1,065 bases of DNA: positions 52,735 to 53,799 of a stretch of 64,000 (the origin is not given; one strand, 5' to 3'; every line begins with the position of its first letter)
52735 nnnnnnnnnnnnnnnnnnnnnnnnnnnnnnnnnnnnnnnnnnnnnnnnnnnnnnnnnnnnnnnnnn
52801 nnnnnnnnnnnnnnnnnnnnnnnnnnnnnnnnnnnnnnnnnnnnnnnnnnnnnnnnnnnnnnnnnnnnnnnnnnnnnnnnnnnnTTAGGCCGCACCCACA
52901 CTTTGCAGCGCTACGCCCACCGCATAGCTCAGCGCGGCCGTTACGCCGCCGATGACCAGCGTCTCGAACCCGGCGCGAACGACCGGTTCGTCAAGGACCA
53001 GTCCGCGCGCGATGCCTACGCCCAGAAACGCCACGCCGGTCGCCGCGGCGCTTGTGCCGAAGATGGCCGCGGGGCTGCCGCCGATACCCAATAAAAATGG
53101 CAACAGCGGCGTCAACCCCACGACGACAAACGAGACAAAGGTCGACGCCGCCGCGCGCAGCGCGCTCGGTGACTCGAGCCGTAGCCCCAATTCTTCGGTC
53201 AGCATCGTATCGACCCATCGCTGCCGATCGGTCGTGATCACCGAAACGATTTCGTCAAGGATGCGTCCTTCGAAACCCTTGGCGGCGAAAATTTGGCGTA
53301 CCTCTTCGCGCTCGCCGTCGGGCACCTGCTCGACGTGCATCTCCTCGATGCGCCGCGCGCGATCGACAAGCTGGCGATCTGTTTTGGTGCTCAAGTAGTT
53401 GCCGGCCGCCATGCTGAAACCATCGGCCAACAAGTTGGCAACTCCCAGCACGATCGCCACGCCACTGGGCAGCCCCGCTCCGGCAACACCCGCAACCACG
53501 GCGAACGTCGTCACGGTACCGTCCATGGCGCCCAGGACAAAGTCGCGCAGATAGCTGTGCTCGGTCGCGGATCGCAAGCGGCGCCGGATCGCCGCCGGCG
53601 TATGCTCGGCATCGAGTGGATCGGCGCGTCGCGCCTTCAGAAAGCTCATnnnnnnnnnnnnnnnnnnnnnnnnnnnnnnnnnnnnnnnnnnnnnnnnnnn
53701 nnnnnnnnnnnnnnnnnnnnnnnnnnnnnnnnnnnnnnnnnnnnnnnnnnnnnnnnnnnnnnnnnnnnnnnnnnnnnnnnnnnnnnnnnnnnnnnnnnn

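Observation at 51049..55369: EF-P beta-lysylation locus with two unexpected genes (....-family transporter and metallophosphoesterase) tightly embedded between epmB and epmA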

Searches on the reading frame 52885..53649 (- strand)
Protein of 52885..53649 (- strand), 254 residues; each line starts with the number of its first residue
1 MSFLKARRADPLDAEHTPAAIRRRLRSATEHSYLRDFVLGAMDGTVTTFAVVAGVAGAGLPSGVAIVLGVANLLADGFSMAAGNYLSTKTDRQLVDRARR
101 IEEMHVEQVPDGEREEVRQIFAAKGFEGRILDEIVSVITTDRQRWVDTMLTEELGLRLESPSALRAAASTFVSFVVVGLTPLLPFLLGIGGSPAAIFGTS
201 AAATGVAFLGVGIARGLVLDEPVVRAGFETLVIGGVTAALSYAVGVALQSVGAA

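Call 3: search_protein_families(library=pfam, proteins=[window:52885-53649:-], max_evalue=0.001)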
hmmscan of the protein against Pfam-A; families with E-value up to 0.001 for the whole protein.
window:52885-53649:- (254 aa): 1 family
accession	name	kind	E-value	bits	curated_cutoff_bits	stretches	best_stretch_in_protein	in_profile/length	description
PF01988.24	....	-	1.6e-58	198.5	28.1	1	34-245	1-213/214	VIT family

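Call 4: search_protein_families(library=ncbifam, proteins=[window:52885-53649:-], max_evalue=0.001)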
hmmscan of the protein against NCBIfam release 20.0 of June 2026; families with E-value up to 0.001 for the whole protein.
window:52885-53649:- (254 aa): 1 family
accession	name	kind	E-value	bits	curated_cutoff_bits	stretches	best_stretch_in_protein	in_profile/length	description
TIGR00267.1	TIGR00267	hypoth_equivalog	9.4e-07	28.7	156.95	0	35-93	1-58/171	TIGR00267 family protein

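Call 45: find_homologous_proteins(query=window:52885-53649:-, max_evalue=1e-10)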
Query window:52885-53649:- (254 aa): 7894 proteins with E <= 1e-10 among 8000 candidates; the best 120 are listed.
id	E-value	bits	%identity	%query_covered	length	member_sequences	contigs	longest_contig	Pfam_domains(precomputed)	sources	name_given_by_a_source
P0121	4.2e-151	519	98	100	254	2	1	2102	PF01988.25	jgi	jgi:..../CCC1 family predicted Fe2+/Mn2+ transporter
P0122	2.4e-129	448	85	99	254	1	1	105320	PF01988.25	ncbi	-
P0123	1.1e-128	446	85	100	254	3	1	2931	PF01988.25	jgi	jgi:vacuolar iron transporter family protein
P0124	1.6e-125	435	81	100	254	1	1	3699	PF01988.25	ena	-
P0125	1.0e-124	433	82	100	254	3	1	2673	PF01988.25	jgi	-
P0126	1.1e-124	433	81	100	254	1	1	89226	PF01988.25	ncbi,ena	-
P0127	1.8e-124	432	81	100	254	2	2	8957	PF01988.25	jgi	jgi:vacuolar iron transporter family protein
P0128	7.7e-124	430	79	100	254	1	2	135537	PF01988.25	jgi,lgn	-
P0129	5.4e-121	421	78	100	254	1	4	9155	PF01988.25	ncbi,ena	-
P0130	2.4e-113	396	76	98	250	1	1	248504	PF01988.25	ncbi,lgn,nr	ncbi:MAG: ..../CCC1 transporter family protein [Planctomycetia bacterium]|nr:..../CCC1 transporter f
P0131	3.6e-113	395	78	95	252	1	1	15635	PF01988.25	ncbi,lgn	-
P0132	1.1e-112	393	77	96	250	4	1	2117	PF01988.25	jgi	jgi:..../CCC1 family predicted Fe2+/Mn2+ transporter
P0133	1.1e-110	387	78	96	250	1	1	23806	PF01988.25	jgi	jgi:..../CCC1 family predicted Fe2+/Mn2+ transporter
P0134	1.4e-104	367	74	93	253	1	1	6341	PF01988.25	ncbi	-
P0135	8.1e-102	358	80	82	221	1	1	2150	PF01988.25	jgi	jgi:vacuolar iron transporter family protein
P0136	5.8e-99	349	68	98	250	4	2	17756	PF01988.25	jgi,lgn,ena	-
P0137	7.2e-99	348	68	96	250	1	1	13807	PF01988.25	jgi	jgi:vacuolar iron transporter family protein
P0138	7.0e-98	345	66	96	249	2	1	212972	PF01988.25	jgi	-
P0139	5.9e-97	342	62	98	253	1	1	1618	PF01988.25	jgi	jgi:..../CCC1 family predicted Fe2+/Mn2+ transporter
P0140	7.9e-97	342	68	95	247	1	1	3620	PF01988.25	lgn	-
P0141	2.3e-96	340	67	96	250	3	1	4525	PF01988.25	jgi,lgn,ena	-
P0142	3.3e-96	339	68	94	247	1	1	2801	PF01988.25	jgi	jgi:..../CCC1 family predicted Fe2+/Mn2+ transporter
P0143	5.7e-96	339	68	95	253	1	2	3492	PF01988.25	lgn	-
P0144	1.7e-95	337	65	95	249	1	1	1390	PF01988.25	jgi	jgi:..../CCC1 family predicted Fe2+/Mn2+ transporter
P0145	5.0e-95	336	65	99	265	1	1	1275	PF01988.25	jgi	jgi:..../CCC1 family predicted Fe2+/Mn2+ transporter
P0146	3.6e-94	333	64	96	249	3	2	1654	PF01988.25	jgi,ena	jgi:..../CCC1 family predicted Fe2+/Mn2+ transporter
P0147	2.7e-93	330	63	98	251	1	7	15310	PF01988.25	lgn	-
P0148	3.0e-93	330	64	100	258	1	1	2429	PF01988.25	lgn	-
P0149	7.7e-93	328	65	94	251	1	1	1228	PF01988.25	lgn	-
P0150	1.0e-92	328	66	94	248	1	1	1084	PF01988.25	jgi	jgi:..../CCC1 family predicted Fe2+/Mn2+ transporter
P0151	1.5e-92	328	65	87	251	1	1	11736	PF01988.25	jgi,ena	-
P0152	2.5e-92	327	64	94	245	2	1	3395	PF01988.25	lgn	-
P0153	2.7e-92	327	64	96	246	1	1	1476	PF01988.25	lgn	-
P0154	3.1e-92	327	64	100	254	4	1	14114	PF01988.25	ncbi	-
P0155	3.5e-92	326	62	90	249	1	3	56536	PF01988.25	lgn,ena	-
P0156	4.6e-92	326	62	98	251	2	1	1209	PF01988.25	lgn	-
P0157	5.8e-92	326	62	98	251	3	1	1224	PF01988.25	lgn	-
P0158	7.6e-92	325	65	94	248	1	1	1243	PF01988.25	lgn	-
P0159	1.1e-91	325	64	95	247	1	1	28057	PF01988.25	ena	-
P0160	1.1e-91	325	62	96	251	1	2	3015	PF01988.25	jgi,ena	-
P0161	1.3e-91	325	63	97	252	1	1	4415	PF01988.25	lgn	-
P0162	1.3e-91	324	58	96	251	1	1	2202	PF01988.25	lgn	-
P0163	3.1e-91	323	62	95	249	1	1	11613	PF01988.25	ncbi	-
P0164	3.1e-91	323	63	100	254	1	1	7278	PF01988.25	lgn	-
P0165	3.8e-91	323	61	95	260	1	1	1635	PF01988.25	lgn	-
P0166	5.4e-91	322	63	94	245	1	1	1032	PF01988.25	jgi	jgi:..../CCC1 family predicted Fe2+/Mn2+ transporter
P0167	6.1e-91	322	63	94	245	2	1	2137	PF01988.25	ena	-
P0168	6.6e-91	322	62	96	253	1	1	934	PF01988.25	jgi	jgi:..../CCC1 family predicted Fe2+/Mn2+ transporter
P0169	6.9e-91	322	62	97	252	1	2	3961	PF01988.25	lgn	-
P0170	7.2e-91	322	63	96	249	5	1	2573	PF01988.25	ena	-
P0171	7.9e-91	322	64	95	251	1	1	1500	PF01988.25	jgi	jgi:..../CCC1 family predicted Fe2+/Mn2+ transporter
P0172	1.2e-90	321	63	95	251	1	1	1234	PF01988.25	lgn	-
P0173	1.5e-90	321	63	95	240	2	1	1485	PF01988.25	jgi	jgi:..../CCC1 family predicted Fe2+/Mn2+ transporter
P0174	1.6e-90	321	64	95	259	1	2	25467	PF01988.25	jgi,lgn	jgi:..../CCC1 family predicted Fe2+/Mn2+ transporter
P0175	1.8e-90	321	61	97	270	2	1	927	PF01988.25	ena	-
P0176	2.0e-90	321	63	94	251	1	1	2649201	PF01988.25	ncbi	ncbi:MAG: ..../CCC1 transporter family protein [Pirellulales bacterium]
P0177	2.1e-90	321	64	87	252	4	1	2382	PF01988.25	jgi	-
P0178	2.3e-90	320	62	100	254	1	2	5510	PF01988.25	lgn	-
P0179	3.5e-90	320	64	93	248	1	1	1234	PF01988.25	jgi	jgi:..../CCC1 family predicted Fe2+/Mn2+ transporter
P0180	4.7e-90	319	61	97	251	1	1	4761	PF01988.25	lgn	-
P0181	6.3e-90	319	61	96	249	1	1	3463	PF01988.25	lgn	-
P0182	9.0e-90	318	63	96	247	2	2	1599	PF01988.25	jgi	jgi:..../CCC1 family predicted Fe2+/Mn2+ transporter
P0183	9.4e-90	318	62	94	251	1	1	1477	PF01988.25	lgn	-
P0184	1.2e-89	318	64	93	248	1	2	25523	PF01988.25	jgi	jgi:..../CCC1 family predicted Fe2+/Mn2+ transporter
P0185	1.2e-89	318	62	94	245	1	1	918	PF01988.25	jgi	jgi:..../CCC1 family predicted Fe2+/Mn2+ transporter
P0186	1.2e-89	318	64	95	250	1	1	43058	PF01988.25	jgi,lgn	jgi:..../CCC1 family predicted Fe2+/Mn2+ transporter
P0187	1.7e-89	318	62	95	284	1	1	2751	PF01988.25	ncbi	-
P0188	2.2e-89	317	64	95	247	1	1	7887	PF01988.25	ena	-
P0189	2.4e-89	317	60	95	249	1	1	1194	PF01988.25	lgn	-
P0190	2.8e-89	317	67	87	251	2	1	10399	PF01988.25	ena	-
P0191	2.9e-89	317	60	98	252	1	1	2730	PF01988.25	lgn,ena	-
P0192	3.0e-89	317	62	96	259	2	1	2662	PF01988.25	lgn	-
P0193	3.1e-89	317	64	94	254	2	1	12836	PF01988.25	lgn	-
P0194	4.3e-89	316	63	95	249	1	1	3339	PF01988.25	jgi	jgi:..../CCC1 family predicted Fe2+/Mn2+ transporter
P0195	4.9e-89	316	61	95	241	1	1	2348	PF01988.25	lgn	-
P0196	5.2e-89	316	63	94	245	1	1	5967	PF01988.25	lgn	-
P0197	6.0e-89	316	64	94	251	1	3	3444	PF01988.25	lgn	-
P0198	7.0e-89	316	64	94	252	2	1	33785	PF01988.25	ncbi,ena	-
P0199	7.8e-89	315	63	96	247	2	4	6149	PF01988.25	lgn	-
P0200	8.9e-89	315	65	87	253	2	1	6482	PF01988.25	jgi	-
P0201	9.6e-89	315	60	95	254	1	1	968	PF01988.25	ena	-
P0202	1.6e-88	314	63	85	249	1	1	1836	PF01988.25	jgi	jgi:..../CCC1 family predicted Fe2+/Mn2+ transporter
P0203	1.7e-88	314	60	88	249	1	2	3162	PF01988.25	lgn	-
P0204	1.8e-88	314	60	98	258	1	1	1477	PF01988.25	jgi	jgi:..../CCC1 family predicted Fe2+/Mn2+ transporter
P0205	1.8e-88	314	62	89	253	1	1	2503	PF01988.25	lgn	-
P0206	2.0e-88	314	60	98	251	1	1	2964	PF01988.25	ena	-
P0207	2.1e-88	314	62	94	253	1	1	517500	PF01988.25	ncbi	-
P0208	2.9e-88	314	62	96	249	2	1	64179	PF01988.25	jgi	jgi:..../CCC1 family predicted Fe2+/Mn2+ transporter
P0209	2.9e-88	314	61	98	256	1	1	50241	PF01988.25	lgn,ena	-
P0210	4.1e-88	313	62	95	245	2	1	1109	PF01988.25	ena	-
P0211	4.4e-88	313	61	94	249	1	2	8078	PF01988.25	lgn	-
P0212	5.0e-88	313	61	94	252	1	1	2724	PF01988.25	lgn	-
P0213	5.7e-88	313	62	95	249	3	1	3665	PF01988.25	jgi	-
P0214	6.6e-88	312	60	94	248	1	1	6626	PF01988.25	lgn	-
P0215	6.6e-88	312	60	94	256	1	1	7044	PF01988.25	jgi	jgi:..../CCC1 family predicted Fe2+/Mn2+ transporter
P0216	7.8e-88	312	62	95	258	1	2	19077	PF01988.25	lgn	-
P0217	8.4e-88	312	59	96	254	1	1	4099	PF01988.25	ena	-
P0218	8.5e-88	312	59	98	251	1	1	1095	PF01988.25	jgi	jgi:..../CCC1 family predicted Fe2+/Mn2+ transporter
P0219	1.1e-87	312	59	94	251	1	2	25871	PF01988.25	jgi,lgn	jgi:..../CCC1 family predicted Fe2+/Mn2+ transporter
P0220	1.2e-87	312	62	93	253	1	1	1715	PF01988.25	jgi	jgi:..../CCC1 family predicted Fe2+/Mn2+ transporter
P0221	1.2e-87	312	91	65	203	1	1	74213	PF01988.25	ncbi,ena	-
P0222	1.6e-87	311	60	98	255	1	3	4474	PF01988.25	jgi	-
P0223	1.6e-87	311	63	87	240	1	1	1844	PF01988.25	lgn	-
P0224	1.7e-87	311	59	95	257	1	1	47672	PF01988.25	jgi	jgi:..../CCC1 family predicted Fe2+/Mn2+ transporter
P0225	1.7e-87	311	59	100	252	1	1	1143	PF01988.25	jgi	jgi:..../CCC1 family predicted Fe2+/Mn2+ transporter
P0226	1.7e-87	311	61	87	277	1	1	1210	PF01988.25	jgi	jgi:vacuolar iron transporter family protein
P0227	1.8e-87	311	62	87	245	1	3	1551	PF01988.25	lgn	-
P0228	1.8e-87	311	61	93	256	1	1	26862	PF01988.25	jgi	jgi:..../CCC1 family predicted Fe2+/Mn2+ transporter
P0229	2.4e-87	311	61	94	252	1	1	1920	PF01988.25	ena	-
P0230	2.4e-87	311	64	95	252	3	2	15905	PF01988.25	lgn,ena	-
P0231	2.4e-87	310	59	94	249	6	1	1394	PF01988.25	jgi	jgi:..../CCC1 family predicted Fe2+/Mn2+ transporter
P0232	2.5e-87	310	60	98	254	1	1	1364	PF01988.25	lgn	-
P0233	2.6e-87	310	61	95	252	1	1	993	PF01988.25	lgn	-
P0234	2.6e-87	310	59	94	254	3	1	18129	PF01988.25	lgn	-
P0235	3.1e-87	310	62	95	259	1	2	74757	PF01988.25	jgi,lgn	jgi:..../CCC1 family predicted Fe2+/Mn2+ transporter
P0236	3.2e-87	310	60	95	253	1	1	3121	PF01988.25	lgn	-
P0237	3.4e-87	310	61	98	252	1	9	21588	PF01988.25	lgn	-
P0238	3.5e-87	310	60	89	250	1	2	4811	PF01988.25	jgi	jgi:vacuolar iron transporter family protein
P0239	3.5e-87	310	61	91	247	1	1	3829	PF01988.25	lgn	-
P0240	4.3e-87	310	60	97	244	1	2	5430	PF01988.25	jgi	-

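Call 46: find_encoding_contigs(protein=P0138, flank=5000, max_places=1)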
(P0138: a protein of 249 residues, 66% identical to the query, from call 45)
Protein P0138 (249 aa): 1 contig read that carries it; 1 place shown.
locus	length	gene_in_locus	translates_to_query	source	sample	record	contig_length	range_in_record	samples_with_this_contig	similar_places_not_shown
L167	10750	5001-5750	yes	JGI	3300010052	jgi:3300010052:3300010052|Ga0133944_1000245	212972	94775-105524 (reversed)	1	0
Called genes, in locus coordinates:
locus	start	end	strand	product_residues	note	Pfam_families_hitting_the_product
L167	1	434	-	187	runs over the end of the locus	-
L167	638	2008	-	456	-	PF03448:MgtE_N, PF00571:CBS, PF01769:MgtE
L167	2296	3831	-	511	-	PF00089:Trypsin, PF13365:Trypsin_2, PF00595:PDZ (faint), PF13180:PDZ_2, PF17820:PDZ_6 (weak)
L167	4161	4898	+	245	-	PF22935:RM44_endonuclase (weak), PF14622:Ribonucleas_3_3, PF00636:Ribonuclease_3, PF00035:dsrm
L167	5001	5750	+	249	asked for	PF01988:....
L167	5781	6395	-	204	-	PF00440:TetR_N, PF17926:TetR_C_21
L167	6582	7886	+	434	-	PF25917:BSH_RND, PF25881:HH_YBHG (weak), PF25944:Beta-barrel_RND, PF25967:RND-MFP_C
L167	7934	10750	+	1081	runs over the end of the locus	PF00873:ACR_tran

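Call 47: find_encoding_contigs(protein=P0176, flank=5000, max_places=1)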
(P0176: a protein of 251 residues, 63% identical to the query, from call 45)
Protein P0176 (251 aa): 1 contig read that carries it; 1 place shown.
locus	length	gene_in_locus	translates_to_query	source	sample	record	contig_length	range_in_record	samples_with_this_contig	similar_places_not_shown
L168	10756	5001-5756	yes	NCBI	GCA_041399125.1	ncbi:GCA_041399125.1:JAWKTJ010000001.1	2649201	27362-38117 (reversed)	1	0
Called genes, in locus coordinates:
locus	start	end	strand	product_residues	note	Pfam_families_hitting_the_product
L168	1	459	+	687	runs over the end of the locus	PF02518:HATPase_c, PF13589:HATPase_c_3, PF05833:NFACT_N (faint), PF09239:Topo-VIb_trans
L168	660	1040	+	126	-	-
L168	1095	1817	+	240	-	PF20768:Topo_VI_alpha, PF21180:TOP6A-Spo11_Toprim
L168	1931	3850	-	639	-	PF01182:Glucosamine_iso, PF02585:PIG-L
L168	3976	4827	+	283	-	PF02585:PIG-L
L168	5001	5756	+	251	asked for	PF01988:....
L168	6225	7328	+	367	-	PF01699:Na_Ca_ex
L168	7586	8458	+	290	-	-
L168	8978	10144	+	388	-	-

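Call 48: find_encoding_contigs(protein=P0207, flank=5000, max_places=1)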
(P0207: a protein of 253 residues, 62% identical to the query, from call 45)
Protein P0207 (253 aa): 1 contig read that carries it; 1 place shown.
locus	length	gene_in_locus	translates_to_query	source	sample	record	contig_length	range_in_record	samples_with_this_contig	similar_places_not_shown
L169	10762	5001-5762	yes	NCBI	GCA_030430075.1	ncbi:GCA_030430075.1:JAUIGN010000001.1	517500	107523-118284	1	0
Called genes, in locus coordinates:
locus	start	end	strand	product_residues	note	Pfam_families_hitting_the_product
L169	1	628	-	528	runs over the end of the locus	PF11563:Protoglobin, PF00989:PAS, PF02518:HATPase_c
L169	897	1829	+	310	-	PF00582:Usp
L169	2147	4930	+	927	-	PF00690:Cation_ATPase_N, PF00122:E1-E2_ATPase, PF13246:Cation_ATPase, PF00702:Hydrolase, PF12710:HAD (weak), PF00689:Cation_ATPase_C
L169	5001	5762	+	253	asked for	PF01988:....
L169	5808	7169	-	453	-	PF00072:Response_reg, PF00158:Sigma54_activat, PF14532:Sigma54_activ_2, PF07724:AAA_2 (weak), PF07728:AAA_5 (weak), PF25601:AAA_lid_14, PF02954:HTH_8 (weak)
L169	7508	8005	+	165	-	PF00582:Usp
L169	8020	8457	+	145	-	PF00571:CBS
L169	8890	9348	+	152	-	PF00582:Usp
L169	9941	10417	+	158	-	PF00582:Usp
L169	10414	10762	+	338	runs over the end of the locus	PF07885:Ion_trans_2, PF02254:TrkA_N, PF02080:TrkA_C (weak)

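Call 49: find_encoding_contigs(protein=P0136, flank=5000, max_places=1)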
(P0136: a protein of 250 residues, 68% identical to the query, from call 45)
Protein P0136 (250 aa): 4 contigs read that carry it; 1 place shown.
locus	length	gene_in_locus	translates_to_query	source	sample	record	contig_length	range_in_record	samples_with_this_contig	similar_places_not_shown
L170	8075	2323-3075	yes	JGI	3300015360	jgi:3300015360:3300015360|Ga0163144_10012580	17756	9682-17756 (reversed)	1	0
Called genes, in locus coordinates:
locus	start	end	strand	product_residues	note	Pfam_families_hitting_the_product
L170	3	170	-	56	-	?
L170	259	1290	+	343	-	PF04055:Radical_SAM (weak)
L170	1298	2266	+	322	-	PF00582:Usp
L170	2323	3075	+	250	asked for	PF01988:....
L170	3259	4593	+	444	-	PF13360:PQQ_2, PF13570:Beta-prop_ACSF4 (faint), PF01011:PQQ (faint), PF13360:PQQ_2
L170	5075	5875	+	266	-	PF00149:Metallophos, PF12850:Metallophos_2 (weak)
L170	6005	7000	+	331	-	PF00152:tRNA-synt_2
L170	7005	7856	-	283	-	-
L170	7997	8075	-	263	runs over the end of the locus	PF10110:GPDPase_memb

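Call 57: search_solved_structures(query=window:52885-53649:-, max_evalue=0.01, show_alignments=1)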
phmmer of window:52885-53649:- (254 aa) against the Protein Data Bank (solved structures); distinct sequences matched with E-value up to 0.01: 2.
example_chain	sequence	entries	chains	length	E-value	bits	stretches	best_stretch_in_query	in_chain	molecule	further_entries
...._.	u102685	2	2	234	1.6e-30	109.8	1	31-250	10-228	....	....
6iu5_A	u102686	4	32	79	2.4e-05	27.4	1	99-162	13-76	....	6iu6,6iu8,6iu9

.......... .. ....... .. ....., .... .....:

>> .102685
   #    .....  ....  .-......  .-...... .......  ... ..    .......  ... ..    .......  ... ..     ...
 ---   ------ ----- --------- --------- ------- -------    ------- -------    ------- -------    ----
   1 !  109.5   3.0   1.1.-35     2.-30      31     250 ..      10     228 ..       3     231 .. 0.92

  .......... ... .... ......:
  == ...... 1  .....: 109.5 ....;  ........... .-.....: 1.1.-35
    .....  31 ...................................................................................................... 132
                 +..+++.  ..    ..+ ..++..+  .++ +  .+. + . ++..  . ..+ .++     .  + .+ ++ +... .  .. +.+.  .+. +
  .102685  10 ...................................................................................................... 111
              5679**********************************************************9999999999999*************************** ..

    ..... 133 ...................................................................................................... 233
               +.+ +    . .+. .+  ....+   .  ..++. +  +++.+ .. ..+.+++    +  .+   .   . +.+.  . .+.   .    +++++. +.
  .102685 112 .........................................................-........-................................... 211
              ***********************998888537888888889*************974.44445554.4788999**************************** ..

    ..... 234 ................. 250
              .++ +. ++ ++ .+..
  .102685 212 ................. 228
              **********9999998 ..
